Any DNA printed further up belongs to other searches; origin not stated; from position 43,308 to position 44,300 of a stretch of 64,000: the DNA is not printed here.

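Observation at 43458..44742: Two-gene integron cassette of unknown function: possible nuclease-like protein plus a two-TM protein (candidate novel defence or abortive-infection pair)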

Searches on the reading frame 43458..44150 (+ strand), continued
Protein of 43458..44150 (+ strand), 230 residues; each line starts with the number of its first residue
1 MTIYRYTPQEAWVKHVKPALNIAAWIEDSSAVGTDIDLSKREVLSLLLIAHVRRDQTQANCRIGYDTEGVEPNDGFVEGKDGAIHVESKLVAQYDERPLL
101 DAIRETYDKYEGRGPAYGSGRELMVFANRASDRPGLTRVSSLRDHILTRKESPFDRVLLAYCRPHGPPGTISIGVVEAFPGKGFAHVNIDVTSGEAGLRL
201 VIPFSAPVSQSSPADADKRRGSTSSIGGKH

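Call 56: search_protein_families(library=pfam, alignment_id=A3, max_evalue=1)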
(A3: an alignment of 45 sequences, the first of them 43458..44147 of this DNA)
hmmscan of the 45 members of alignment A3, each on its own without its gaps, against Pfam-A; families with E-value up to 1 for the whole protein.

A. member 1, window:43458-44147:+ (230 aa): 0 families

B. families by the number of members that match (of 45 scanned): 18 families
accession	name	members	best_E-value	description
PF20629.2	GD_AH_C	2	0.094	D-galactarate/Altronate dehydratase, C-terminal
PF23514.1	YhiY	1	0.0025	YhiY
PF18155.6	pPIWI_RE_Z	1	0.039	pPIWI RE three-gene island domain Z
PF20299.4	NARF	1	0.045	Nucleotidyltransferase-Associated Rossmannoid Fold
PF18523.7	Sld3_N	1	0.06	Sld3 N-terminal domain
PF19576.4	Acyltransf_2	1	0.077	Acyltransferase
PF00581.25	Rhodanese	1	0.08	Rhodanese-like domain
PF00508.23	PPV_E2_N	1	0.097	E2 (early) protein, N terminal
PF00834.25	Ribul_P_3_epim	1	0.11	Ribulose-phosphate 3 epimerase family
PF09357.15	RteC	1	0.11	RteC protein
PF09346.15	SMI1_KNR4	1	0.12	SMI1 / KNR4 family (SUKH-1)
PF13492.12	GAF_3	1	0.12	GAF domain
PF06068.19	TIP49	1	0.19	TIP49 P-loop domain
PF23887.1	Phage_Gene47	1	0.22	Phage L5 gene 47-like protein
PF18165.6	pP_pnuc_1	1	0.22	Predicted pPIWI-associating nuclease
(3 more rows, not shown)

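Call 58: search_protein_families(library=ncbifam, proteins=[window:43458-44147:+], max_evalue=1)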
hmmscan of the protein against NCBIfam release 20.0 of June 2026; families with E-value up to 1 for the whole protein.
window:43458-44147:+ (230 aa): 0 families

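Call 59: search_protein_families(library=phrogs, proteins=[window:43458-44147:+], max_evalue=1)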
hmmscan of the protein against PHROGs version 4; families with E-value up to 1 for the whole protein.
window:43458-44147:+ (230 aa): 2 families
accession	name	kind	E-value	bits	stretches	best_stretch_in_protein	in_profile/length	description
phrog_22814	-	unknown function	0.33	11.9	1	17-62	11-56/105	-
phrog_26484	-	DNA, RNA and nucleotide metabolism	0.41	12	1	15-46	34-65/78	DNA binding protein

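Call 60: fold_search(model_id=the predicted structure, library=viral)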
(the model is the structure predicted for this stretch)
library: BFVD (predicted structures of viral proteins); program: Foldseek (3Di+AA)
matches with E <= 10: 788; with E <= 0.001: 0
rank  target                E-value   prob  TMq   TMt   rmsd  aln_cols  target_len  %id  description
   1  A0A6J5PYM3            6.5e-03  0.44  0.22  0.17   8.2       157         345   13  Uncharacterized protein [uncultured Caudovirales phage]
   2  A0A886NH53            1.0e-02  0.28  0.14  0.19  19.9       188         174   13  (no name in the UniProt tables at hand)
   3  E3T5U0                1.7e-02  0.57  0.22  0.17   8.0       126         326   10  Uncharacterized protein [Cafeteria roenbergensis virus (strain BV-PW1)]
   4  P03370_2              2.0e-02  0.09  0.15  0.06  18.0       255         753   11  Gag-Pol polyprotein [Maedi visna virus (strain 1514)]
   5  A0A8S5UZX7            3.0e-02  0.38  0.20  0.12  17.1       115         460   15  DNA 5'-3' helicase [Siphoviridae sp. ctBeL15]
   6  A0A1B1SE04            3.9e-02  0.47  0.20  0.17  20.0       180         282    9  (no name in the UniProt tables at hand)
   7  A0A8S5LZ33            3.9e-02  0.16  0.20  0.12  15.9       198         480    6  Replicative DNA helicase [Siphoviridae sp. ctCsv15]
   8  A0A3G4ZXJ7            4.1e-02  0.44  0.28  0.24  11.7       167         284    6  Ankyrin repeat protein [Faunusvirus sp.]
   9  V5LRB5                4.1e-02  0.12  0.15  0.11  15.1       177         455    7  (no name in the UniProt tables at hand)
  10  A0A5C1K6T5            4.4e-02  0.30  0.16  0.33  10.6        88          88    9  Uncharacterized protein [Pseudomonas phage Zuri]
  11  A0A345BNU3            4.9e-02  0.33  0.17  0.04  19.1       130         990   12  (no name in the UniProt tables at hand)
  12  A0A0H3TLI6            4.9e-02  0.15  0.13  0.14  18.7       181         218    9  (no name in the UniProt tables at hand)
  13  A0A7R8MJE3            5.9e-02  0.20  0.22  0.23  13.9       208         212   11  Uncharacterized protein [Klebsiella phage vB_KvM-Eowyn]
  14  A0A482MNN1            6.3e-02  0.38  0.15  0.27  14.2        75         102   17  Diguanylate cyclase [Burkholderia phage BcepSauron]
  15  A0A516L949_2          6.3e-02  0.06  0.11  0.04  19.8       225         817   11  (no name in the UniProt tables at hand)
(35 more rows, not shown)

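Call 94: search_protein_families(library=pfam, proteins=[L023:5354-6253:+, L023:6362-6904:+, L022:4887-6521:+, L024:5588-5959:+], max_evalue=0.01)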
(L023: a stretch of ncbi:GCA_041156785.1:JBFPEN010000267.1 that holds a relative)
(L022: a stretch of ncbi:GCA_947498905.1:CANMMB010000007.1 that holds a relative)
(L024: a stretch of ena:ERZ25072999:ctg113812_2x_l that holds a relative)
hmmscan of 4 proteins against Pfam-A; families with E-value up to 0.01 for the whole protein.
L023:5354-6253:+ (299 aa): 0 families

L023:6362-6904:+ (180 aa): 0 families

L022:4887-6521:+ (544 aa): 0 families

L024:5588-5959:+ (124 aa): 0 families

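Call 95: search_protein_families(library=padloc, proteins=[L023:5354-6253:+, L023:6362-6904:+, L023:7732-8565:+, L022:4887-6521:+], max_evalue=0.01)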
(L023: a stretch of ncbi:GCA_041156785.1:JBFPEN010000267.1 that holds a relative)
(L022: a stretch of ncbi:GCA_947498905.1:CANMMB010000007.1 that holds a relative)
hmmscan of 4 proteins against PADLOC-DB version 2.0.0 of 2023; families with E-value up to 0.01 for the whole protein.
L023:5354-6253:+ (299 aa): 1 family
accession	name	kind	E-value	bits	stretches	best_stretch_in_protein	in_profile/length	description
PDLC05015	PDC-S42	-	0.0001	19.9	1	197-297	200-298/302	-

L023:6362-6904:+ (180 aa): 0 families

L023:7732-8565:+ (277 aa): 4 families
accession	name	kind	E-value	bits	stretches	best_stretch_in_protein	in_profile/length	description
PDLC05022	PDC-S45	-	3.4e-18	63.6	1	1-235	11-233/293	-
PDLC03855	LmuA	-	4.7e-09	34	1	26-211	14-162/425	-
PDLC02960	RT-Protease_XI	-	8.6e-08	29.6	1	24-209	348-476/506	single gene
PDLC02959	RT-Protease_XI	-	1.5e-06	25.4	1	22-209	345-479/510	single gene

L022:4887-6521:+ (544 aa): 0 families

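Call 96: search_dna_similar(query=window:43458-44147:+, collection=phages, mode=protein, max_evalue=0.001)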
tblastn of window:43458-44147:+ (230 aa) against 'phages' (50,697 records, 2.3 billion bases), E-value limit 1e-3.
No match.
